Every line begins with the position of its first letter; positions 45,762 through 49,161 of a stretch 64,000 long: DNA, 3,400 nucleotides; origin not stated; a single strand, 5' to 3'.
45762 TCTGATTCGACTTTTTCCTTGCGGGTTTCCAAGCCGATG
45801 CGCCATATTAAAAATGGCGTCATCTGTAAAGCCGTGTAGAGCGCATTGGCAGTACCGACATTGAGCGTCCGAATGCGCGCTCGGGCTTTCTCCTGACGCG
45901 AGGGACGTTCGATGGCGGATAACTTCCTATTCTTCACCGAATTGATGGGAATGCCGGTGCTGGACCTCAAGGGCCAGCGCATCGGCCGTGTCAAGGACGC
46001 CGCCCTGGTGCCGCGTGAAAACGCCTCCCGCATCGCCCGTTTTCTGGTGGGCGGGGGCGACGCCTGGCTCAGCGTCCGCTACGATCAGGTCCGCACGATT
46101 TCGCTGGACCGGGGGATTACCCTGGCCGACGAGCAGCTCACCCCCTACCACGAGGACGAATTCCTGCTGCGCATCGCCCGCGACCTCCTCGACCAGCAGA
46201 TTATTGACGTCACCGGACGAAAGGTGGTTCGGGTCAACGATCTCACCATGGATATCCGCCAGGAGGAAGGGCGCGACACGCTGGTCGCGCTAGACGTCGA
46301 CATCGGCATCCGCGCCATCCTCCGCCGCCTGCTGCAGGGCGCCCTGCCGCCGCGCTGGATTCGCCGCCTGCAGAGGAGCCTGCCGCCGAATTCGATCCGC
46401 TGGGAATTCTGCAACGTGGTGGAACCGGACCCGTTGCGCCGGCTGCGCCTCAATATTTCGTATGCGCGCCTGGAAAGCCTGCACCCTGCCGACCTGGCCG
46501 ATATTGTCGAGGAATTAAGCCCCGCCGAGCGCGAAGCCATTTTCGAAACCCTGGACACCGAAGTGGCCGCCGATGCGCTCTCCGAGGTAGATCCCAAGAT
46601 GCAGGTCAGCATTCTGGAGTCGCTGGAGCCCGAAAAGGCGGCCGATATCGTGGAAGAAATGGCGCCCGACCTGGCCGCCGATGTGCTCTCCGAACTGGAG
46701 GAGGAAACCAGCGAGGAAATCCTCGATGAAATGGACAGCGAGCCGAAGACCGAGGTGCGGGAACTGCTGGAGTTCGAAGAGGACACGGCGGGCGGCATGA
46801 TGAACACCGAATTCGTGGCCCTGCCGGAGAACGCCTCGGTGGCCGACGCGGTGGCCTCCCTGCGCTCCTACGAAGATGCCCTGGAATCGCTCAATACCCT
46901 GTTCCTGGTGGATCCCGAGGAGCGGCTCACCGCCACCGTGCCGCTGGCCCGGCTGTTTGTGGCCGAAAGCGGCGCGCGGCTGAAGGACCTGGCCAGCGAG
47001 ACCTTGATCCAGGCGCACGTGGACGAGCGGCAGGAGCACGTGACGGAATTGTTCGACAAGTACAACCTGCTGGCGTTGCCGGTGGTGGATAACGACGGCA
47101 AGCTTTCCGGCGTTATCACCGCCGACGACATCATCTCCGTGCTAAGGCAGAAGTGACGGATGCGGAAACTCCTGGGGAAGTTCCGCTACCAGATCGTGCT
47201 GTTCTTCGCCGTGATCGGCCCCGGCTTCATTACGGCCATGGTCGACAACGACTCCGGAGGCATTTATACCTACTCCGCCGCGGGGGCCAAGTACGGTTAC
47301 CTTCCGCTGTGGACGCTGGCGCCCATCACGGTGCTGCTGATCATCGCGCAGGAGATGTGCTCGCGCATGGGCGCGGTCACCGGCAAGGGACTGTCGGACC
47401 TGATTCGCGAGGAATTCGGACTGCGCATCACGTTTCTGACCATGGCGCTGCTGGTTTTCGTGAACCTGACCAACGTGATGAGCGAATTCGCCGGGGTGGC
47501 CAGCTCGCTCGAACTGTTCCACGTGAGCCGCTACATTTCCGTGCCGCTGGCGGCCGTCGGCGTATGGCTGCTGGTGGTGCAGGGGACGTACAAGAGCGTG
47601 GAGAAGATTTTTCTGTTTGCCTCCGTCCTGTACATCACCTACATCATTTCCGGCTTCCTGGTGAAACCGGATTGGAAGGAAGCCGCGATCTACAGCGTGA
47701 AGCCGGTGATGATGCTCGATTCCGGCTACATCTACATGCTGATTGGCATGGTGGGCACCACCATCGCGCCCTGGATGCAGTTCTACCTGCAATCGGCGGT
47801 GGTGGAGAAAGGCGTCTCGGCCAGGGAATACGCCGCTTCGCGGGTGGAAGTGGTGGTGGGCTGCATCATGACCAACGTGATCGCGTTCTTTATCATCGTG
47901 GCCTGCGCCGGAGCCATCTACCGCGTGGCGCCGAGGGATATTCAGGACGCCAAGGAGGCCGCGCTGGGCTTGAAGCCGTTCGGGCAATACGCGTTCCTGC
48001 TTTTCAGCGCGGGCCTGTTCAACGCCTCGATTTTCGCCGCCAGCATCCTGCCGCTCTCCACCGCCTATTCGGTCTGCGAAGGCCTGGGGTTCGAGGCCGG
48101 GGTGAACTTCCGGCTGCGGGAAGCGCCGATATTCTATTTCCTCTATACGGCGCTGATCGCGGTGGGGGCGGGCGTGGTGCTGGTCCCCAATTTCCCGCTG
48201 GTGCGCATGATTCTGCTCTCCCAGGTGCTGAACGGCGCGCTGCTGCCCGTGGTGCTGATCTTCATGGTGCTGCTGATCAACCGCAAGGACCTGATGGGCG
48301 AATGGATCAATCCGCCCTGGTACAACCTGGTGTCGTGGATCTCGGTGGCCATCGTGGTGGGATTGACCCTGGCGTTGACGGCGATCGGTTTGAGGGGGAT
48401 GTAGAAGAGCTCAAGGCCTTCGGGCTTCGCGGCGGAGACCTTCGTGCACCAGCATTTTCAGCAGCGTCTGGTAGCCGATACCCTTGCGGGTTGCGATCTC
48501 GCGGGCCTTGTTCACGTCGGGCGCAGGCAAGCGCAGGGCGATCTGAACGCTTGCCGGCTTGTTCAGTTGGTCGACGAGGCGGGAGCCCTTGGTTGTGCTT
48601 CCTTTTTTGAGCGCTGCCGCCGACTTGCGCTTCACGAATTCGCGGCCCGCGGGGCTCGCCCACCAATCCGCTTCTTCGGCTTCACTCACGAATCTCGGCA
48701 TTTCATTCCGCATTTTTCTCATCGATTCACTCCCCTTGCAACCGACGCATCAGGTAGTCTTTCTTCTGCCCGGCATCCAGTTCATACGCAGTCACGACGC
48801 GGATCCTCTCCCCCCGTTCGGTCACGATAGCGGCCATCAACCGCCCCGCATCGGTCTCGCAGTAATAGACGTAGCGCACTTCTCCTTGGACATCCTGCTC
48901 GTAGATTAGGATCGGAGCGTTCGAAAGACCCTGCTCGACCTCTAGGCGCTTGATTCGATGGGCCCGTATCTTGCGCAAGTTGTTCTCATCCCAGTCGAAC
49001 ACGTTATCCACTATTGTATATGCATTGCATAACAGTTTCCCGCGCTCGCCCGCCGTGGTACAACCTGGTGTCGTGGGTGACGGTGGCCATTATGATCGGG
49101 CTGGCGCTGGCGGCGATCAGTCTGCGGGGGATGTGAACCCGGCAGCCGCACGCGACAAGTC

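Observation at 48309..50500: Three toxin-antitoxin cassettes in a row, each separated by another copy of the last codons of the Nramp-type gene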

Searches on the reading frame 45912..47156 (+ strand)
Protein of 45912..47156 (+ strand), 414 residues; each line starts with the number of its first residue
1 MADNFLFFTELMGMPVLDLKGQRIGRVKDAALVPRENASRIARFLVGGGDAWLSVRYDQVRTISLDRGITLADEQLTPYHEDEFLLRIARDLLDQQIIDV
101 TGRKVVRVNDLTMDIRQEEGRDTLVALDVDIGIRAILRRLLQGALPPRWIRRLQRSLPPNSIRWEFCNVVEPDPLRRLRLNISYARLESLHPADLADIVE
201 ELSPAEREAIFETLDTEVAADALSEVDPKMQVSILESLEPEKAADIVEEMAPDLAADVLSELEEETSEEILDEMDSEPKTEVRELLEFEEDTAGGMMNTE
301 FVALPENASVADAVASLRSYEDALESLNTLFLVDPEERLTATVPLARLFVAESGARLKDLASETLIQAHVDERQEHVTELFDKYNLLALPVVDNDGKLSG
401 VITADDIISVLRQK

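Call 5: search_protein_families(library=pfam, proteins=[window:45912-47156:+], max_evalue=0.01)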
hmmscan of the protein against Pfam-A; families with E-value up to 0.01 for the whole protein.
window:45912-47156:+ (414 aa): 4 families
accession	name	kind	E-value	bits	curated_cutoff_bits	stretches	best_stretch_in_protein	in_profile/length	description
PF03448.22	MgtE_N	-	1e-27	97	25.9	1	190-291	1-102/102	MgtE intracellular N domain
PF00571.33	CBS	-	2.6e-13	50.5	24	1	358-411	2-55/57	CBS domain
PF05239.21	PRC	-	8.6e-08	32.5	21.2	1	4-35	2-33/78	PRC-barrel domain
PF14841.11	FliG_M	-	6.5e-05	23.5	25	0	240-274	13-47/76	FliG middle domain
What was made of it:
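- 45912..47156 (+): MgtE_N/CBS-domain gene, upstream partner of the Nramp gene; part of the conserved block that serves as the homology anchor. Pfam MgtE_N, CBS and PRC (call 5).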

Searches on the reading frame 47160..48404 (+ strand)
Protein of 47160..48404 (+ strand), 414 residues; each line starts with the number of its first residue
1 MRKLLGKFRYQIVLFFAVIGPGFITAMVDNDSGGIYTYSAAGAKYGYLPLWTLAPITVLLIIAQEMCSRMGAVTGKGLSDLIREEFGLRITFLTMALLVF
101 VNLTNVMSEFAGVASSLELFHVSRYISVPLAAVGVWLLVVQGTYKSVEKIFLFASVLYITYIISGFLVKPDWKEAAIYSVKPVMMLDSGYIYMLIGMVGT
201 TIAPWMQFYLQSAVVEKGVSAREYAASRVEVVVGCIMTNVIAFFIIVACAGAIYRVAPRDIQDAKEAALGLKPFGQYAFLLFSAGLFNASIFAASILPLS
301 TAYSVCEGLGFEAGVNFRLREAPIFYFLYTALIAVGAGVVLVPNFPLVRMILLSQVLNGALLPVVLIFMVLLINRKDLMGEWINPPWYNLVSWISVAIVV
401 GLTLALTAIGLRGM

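Call 5: search_protein_families(library=pfam, proteins=[window:47160-48404:+], max_evalue=0.01)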
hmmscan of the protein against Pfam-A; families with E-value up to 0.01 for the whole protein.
window:47160-48404:+ (414 aa): 1 family
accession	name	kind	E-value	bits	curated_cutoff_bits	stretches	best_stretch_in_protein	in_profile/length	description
PF01566.24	Nramp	-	1.9e-86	290.8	29.8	1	36-384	2-355/357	Natural resistance-associated macrophage protein-like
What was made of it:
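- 47160..48404 (+): Intact Nramp/MntH-type transporter gene. PF01566, E=1.9e-86 (call 5).
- Checked: The Nramp gene is 47160-48404 (PF01566, E=1.9e-86, call 5).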

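Call 10: find_related_loci(query=window:47160-48404:+, collection=genome_contigs, flank=10000)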
Query window:47160-48404:+ (414 aa) in genome_contigs; peptide patterns used: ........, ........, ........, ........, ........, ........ (x = any residue, [..] = any of these).
413 stretches matched a pattern; 344 encode a relative of the query (tblastn E <= 1e-3); the best 80 are kept; 80 distinct loci.
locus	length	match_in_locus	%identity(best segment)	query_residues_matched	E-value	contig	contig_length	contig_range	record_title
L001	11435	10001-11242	97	1-414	0e+0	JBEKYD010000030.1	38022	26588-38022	MAG: Bryobacteraceae bacterium isolate SPRUCE 667 SPRUCE_667_30, whole genome shotgun sequence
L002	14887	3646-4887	97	1-414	0e+0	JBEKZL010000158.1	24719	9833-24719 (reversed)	MAG: Bryobacteraceae bacterium isolate SPRUCE 69 SPRUCE_69_158, whole genome shotgun sequence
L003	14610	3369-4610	97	1-414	0e+0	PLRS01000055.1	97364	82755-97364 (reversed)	MAG: Bryobacterales bacterium isolate bog_375 73.20120700_S1D.97_contig_20256, whole genome shotgun sequence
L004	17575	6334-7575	95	1-414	0e+0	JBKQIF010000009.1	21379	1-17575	MAG: Bryobacteraceae bacterium isolate BAr1A1B1C__bin_56 BAr1A1B1C_000000013762, whole genome shotgun sequence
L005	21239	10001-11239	85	1-413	0e+0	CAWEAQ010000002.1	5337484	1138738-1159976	MAG: uncultured Solibacteraceae bacterium isolate MFD01476.bin.1.22 genome assembly, contig: contig_17150, whole genome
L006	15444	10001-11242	85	1-414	0e+0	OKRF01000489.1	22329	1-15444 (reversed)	Solibacteraceae bacterium SbA3 strain Peat soil MAG SbA3 genome assembly, contig: SBA3_Contig_62, whole genome shotgun s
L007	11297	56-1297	83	1-414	0e+0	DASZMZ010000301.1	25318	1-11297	MAG TPA_asm: Candidatus Sulfopaludibacter sp. isolate SMAG_U5904 k141_2940418, whole genome shotgun sequence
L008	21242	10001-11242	83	1-414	0e+0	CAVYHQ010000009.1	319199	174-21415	MAG: Bryobacterales bacterium isolate MFD03726.bin.1.49 genome assembly, contig: contig_30763, whole genome shotgun sequ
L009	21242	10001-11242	84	1-414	0e+0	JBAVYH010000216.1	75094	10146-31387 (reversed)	MAG: Bryobacteraceae bacterium isolate MFD02755_ilm_asm_bin11 k127_99787, whole genome shotgun sequence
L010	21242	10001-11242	82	1-414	0e+0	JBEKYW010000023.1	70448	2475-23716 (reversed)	MAG: Bryobacteraceae bacterium isolate SPRUCE 684 SPRUCE_684_23, whole genome shotgun sequence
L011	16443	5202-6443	82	1-414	0e+0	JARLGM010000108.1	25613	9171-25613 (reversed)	MAG: Candidatus Sulfopaludibacter sp. isolate MAG_CO124 NODE_108_length_25613_cov_26.193638, whole genome shotgun sequen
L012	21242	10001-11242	82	1-414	0e+0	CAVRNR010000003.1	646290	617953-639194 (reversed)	MAG: Bryobacterales bacterium isolate MFD01231.bin.1.36 genome assembly, contig: contig_16726, whole genome shotgun sequ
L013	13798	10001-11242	82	1-414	0e+0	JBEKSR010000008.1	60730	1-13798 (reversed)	MAG: Bryobacteraceae bacterium isolate SPRUCE 539 SPRUCE_539_8, whole genome shotgun sequence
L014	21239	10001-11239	81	1-413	0e+0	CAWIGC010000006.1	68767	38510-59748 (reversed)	MAG: uncultured Solibacteraceae bacterium isolate MFD01872.bin.2.230 genome assembly, contig: contig_115814, whole genom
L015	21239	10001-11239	82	1-413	0e+0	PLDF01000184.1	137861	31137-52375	MAG: Bryobacterales bacterium isolate palsa_243 73.20111000_P2M.18_contig_494, whole genome shotgun sequence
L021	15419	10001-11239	81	1-413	0e+0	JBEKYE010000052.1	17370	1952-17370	MAG: Bryobacteraceae bacterium isolate SPRUCE 668 SPRUCE_668_52, whole genome shotgun sequence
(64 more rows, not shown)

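Call 22: find_encoding_contigs(protein=window:47160-48404:+, flank=8000, max_places=10)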
Protein window:47160-48404:+ (414 aa): no gene with exactly this product is on record in the collection.

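Call 24: find_related_loci(query=window:47160-48404:+, collection=metagenome_contigs, flank=8000)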
Query window:47160-48404:+ (414 aa) in metagenome_contigs; peptide patterns used: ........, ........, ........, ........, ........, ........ (x = any residue, [..] = any of these).
600 stretches matched a pattern (row limit reached: there are more); 469 encode a relative of the query (tblastn E <= 1e-3); the best 80 are kept; 80 distinct loci.
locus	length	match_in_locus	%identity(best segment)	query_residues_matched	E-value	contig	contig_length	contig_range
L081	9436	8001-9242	97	1-414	0e+0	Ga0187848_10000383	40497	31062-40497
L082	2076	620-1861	96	1-414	0e+0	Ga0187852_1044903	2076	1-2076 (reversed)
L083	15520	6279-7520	95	1-414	0e+0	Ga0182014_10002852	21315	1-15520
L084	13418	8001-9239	87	1-413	0e+0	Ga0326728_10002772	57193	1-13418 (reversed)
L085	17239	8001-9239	86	1-413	0e+0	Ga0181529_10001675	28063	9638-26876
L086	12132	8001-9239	86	1-413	0e+0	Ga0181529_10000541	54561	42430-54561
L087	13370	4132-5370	85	1-413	0e+0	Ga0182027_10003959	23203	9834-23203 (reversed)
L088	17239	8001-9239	85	1-413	0e+0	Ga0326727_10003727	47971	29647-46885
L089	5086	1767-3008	85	1-414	0e+0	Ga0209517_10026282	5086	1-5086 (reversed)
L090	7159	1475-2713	84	1-413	0e+0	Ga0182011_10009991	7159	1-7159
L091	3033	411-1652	84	1-414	0e+0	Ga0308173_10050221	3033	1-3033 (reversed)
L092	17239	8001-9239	85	1-413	0e+0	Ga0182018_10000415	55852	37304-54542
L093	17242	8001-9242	84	1-414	0e+0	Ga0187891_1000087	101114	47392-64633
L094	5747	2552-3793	82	1-414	0e+0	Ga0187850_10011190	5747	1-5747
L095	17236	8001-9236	83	1-412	0e+0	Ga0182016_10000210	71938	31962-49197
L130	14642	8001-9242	81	1-414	0e+0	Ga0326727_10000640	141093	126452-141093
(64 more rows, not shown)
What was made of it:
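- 47160..48404 (+): 95-97% aa identity to seven close Bryobacteraceae loci (calls 10, 24).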

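Call 57: search_protein_families(library=pfam, proteins=[L011:9538-9816:+, L011:8577-9407:-, L130:11329-11538:-, L130:11570-11758:-, L021:11413-12228:-, L130:12062-13150:-], max_evalue=1)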
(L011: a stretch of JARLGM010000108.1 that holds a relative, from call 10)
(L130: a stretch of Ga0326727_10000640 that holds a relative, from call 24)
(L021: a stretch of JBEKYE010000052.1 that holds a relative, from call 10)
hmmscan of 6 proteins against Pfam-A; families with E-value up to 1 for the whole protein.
L011:9538-9816:+ (92 aa): 1 family
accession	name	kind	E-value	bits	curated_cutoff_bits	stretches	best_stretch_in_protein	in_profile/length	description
PF04365.19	BrnT_toxin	-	1.4e-06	29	34.5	1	5-84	1-77/77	Ribonuclease toxin, BrnT, of type II toxin-antitoxin system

L011:8577-9407:- (276 aa): 6 families
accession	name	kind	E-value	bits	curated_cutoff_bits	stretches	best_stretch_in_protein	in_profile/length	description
PF00535.33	Glycos_transf_2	-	5.5e-24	85.4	23.3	1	43-146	1-108/168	Glycosyl transferase family 2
PF13641.12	Glyco_tranf_2_3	-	2.2e-10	41.4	27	1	39-186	2-147/230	Glycosyltransferase like family 2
PF10111.15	Glyco_tranf_2_2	-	5.8e-10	39.5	27.3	2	43-139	1-103/276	Glycosyltransferase like family 2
PF13632.12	Glyco_trans_2_3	-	0.00079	19.7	27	1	122-230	3-118/198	Glycosyl transferase family group 2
PF13506.12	Glyco_transf_21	-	0.018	15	21.7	1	112-146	25-59/174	Glycosyl transferase family 21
PF13704.12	Glyco_tranf_2_4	-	0.067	14.1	27.5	1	50-128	2-82/98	Glycosyl transferase family 2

L130:11329-11538:- (69 aa): 3 families
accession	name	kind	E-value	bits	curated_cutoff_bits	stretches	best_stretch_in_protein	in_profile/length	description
PF15919.11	HicB_lk_antitox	-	2.8e-08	34.4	27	1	4-63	1-59/123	HicB_like antitoxin of bacterial toxin-antitoxin system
PF21748.3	UPF0150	-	3e-07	30.7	27.3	1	11-60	15-64/64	UPF0150-like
PF24113.1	DUF7387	-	0.11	13.3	27.9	1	7-59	14-61/85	Family of unknown function (DUF7387)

L130:11570-11758:- (62 aa): 1 family
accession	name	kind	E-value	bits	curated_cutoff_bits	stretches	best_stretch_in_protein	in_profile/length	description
PF07927.17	HicA_toxin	-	0.00022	21.7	27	1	12-36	2-27/58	HicA toxin of bacterial toxin-antitoxin,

L021:11413-12228:- (271 aa): 4 families
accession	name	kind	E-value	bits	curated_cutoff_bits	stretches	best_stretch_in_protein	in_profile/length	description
PF09335.16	VTT_dom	-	6.5e-14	52.9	33.9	1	34-159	1-121/123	VTT domain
PF00581.25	Rhodanese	-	7.7e-06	26.7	22.2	1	213-271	2-69/102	Rhodanese-like domain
PF05552.17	MS_channel_1st_1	-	0.0072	16.6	22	1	166-198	7-39/50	Mechanosensitive ion channel, conserved TM helix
PF00558.24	Vpu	-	0.85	9.9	24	0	179-211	8-42/81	Vpu protein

L130:12062-13150:- (362 aa): 2 families
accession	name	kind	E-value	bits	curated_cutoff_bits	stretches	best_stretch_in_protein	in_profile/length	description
PF04055.27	Radical_SAM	-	1.5e-17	64.7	29.5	1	53-213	2-165/166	Radical SAM superfamily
PF13186.11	SPASM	-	6e-13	49.3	21.5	1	252-316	4-66/67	Iron-sulfur cluster-binding domain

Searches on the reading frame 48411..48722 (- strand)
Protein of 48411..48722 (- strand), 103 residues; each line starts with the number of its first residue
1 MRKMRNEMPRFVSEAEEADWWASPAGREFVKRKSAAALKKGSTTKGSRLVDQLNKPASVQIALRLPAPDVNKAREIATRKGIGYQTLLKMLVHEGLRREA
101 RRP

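Call 5: search_protein_families(library=pfam, proteins=[window:48411-48722:-], max_evalue=0.01)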
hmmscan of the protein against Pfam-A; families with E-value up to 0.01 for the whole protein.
window:48411-48722:- (103 aa): 1 family
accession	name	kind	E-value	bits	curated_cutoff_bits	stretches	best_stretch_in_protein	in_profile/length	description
PF12441.14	CopG_antitoxin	-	7.3e-08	33.5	28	1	7-94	2-78/79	CopG antitoxin of type II toxin-antitoxin system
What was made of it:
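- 48411..48722 (-): TA1 antitoxin, CopG/RHH type. PF12441, E=7e-8 (call 5).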

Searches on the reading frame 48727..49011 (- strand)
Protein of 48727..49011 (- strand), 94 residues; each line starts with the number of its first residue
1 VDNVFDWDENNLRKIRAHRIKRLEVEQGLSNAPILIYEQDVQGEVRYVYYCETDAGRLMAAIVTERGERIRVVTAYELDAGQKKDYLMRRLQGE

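Call 5: search_protein_families(library=pfam, proteins=[window:48727-49011:-], max_evalue=0.01)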
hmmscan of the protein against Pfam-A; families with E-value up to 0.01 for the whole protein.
window:48727-49011:- (94 aa): 2 families
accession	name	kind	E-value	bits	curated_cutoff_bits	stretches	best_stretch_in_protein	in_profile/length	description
PF04365.19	BrnT_toxin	-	7.8e-10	39.4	34.5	1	7-77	1-72/77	Ribonuclease toxin, BrnT, of type II toxin-antitoxin system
PF14076.12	DUF4258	-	0.0021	18.7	25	1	13-77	7-71/71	Domain of unknown function (DUF4258)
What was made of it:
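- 48727..49011 (-): TA1 toxin, BrnT family. PF04365, E=8e-10 (call 5).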

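Call 23: find_encoding_contigs(protein=window:48727-49011:-, flank=6000, max_places=10)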
Protein window:48727-49011:- (94 aa): no gene with exactly this product is on record in the collection.
